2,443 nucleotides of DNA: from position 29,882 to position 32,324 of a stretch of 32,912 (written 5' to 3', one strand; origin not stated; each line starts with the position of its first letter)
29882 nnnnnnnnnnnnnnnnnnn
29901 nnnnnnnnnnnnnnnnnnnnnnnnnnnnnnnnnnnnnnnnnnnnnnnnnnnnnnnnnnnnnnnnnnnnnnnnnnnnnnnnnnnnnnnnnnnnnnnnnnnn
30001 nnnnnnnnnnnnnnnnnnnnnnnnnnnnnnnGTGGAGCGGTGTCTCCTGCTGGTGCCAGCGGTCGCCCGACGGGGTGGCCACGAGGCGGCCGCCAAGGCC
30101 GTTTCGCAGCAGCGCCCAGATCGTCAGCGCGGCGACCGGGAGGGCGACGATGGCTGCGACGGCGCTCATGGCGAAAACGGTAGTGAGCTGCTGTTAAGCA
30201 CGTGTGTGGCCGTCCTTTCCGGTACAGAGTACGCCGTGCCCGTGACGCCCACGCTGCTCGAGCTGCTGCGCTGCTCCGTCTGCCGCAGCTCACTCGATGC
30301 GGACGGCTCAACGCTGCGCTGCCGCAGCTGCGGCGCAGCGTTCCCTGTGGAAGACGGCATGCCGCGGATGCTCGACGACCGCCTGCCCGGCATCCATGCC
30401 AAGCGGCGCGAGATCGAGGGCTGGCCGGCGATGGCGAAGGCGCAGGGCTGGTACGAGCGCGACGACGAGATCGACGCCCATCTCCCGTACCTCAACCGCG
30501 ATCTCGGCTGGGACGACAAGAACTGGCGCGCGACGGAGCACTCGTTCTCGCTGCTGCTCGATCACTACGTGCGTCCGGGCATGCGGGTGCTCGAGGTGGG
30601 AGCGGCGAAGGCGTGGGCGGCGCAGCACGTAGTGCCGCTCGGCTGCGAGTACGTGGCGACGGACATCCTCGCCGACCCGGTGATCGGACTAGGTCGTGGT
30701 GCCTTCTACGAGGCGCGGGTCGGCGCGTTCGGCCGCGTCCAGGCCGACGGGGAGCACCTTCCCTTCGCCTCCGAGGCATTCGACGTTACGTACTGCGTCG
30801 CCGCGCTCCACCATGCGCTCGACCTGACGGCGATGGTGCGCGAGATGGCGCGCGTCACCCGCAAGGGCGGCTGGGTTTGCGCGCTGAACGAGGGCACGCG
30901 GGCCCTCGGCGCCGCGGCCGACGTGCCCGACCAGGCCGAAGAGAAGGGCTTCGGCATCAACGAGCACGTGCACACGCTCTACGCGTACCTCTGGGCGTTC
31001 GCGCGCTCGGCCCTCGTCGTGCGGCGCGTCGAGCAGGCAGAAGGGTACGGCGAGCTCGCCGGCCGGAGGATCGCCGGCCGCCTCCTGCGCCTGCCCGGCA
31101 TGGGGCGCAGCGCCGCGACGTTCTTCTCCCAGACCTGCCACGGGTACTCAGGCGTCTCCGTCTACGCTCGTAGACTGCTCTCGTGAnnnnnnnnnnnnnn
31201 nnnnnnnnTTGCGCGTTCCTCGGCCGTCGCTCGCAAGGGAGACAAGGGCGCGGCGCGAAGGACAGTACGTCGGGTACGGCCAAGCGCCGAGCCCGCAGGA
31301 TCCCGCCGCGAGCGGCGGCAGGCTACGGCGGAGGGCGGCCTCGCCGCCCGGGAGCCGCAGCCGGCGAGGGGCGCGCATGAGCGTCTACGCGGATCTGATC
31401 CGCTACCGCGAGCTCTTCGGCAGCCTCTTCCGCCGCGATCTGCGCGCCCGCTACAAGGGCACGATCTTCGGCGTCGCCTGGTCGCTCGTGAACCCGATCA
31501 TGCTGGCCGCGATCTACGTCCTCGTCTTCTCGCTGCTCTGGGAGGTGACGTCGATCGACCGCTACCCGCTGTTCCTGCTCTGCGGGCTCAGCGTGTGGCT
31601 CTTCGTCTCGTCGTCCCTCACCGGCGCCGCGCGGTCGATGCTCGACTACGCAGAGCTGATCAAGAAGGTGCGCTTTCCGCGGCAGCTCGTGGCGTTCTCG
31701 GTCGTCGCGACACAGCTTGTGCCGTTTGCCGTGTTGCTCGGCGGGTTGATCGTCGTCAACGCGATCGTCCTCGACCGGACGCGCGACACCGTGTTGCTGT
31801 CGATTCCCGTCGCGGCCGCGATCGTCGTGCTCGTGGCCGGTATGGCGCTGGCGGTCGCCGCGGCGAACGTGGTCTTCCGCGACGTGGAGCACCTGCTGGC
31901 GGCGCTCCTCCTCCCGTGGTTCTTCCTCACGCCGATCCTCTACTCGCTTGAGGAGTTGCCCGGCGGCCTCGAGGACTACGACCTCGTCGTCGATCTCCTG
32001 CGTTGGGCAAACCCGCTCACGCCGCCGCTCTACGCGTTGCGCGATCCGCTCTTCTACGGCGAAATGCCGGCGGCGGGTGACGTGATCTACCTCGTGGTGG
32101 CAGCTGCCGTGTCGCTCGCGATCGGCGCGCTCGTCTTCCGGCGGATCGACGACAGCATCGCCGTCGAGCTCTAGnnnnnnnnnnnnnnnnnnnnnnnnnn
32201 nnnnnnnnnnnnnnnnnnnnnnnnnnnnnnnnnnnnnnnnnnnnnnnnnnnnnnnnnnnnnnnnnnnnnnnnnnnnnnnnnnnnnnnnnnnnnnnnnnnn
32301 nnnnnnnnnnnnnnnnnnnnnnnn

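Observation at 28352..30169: WecA-family transferase fused to the accessory module normally found at the N-terminus of WbaP/CapD proteins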

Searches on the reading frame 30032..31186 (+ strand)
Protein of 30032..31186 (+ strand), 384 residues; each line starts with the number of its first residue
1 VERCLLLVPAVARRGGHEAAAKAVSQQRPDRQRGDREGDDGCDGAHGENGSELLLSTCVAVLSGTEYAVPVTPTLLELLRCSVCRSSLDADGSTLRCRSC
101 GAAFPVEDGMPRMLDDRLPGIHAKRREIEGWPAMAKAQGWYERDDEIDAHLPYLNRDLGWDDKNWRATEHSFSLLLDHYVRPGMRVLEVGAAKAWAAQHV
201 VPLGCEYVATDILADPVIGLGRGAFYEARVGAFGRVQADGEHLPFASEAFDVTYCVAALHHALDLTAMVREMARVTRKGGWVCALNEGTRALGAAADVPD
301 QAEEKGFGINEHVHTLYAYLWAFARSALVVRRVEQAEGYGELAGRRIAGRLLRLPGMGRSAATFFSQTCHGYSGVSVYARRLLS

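Call 10: search_protein_families(library=pfam, proteins=[window:30032-31186:+], max_evalue=0.001)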
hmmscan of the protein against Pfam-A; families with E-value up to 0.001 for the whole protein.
window:30032-31186:+ (384 aa): 7 families
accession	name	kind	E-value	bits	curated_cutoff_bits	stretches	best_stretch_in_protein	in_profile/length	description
PF08241.18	Methyltransf_11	-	6e-14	52.9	21.2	1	187-283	1-94/95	Methyltransferase domain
PF13649.12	Methyltransf_25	-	1.3e-09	39.1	27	1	186-280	1-97/97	Methyltransferase domain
PF03966.22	Trm112p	-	1.4e-09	38.1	22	1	73-109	2-40/40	Trm112p-like protein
PF08242.18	Methyltransf_12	-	6.2e-08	33.7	30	1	187-282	1-98/98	Methyltransferase domain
PF13489.12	Methyltransf_23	-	7.9e-08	32.6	27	1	181-282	21-114/164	Methyltransferase domain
PF13847.12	Methyltransf_31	-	0.00025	21.2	27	1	236-288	59-113/145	Methyltransferase domain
PF01209.24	Ubie_methyltran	-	0.00099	19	20.1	0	235-286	102-153/233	ubiE/COQ5 methyltransferase family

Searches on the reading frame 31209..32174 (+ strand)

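Call 10: search_protein_families(library=pfam, proteins=[window:31209-32174:+], max_evalue=0.001)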
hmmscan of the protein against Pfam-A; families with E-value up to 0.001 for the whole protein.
window:31209-32174:+ (321 aa): 1 family
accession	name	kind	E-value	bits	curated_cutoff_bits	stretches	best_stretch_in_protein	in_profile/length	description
PF01061.29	ABC2_membrane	-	2.2e-13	50.7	26.9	1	69-281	2-210/211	ABC-2 type transporter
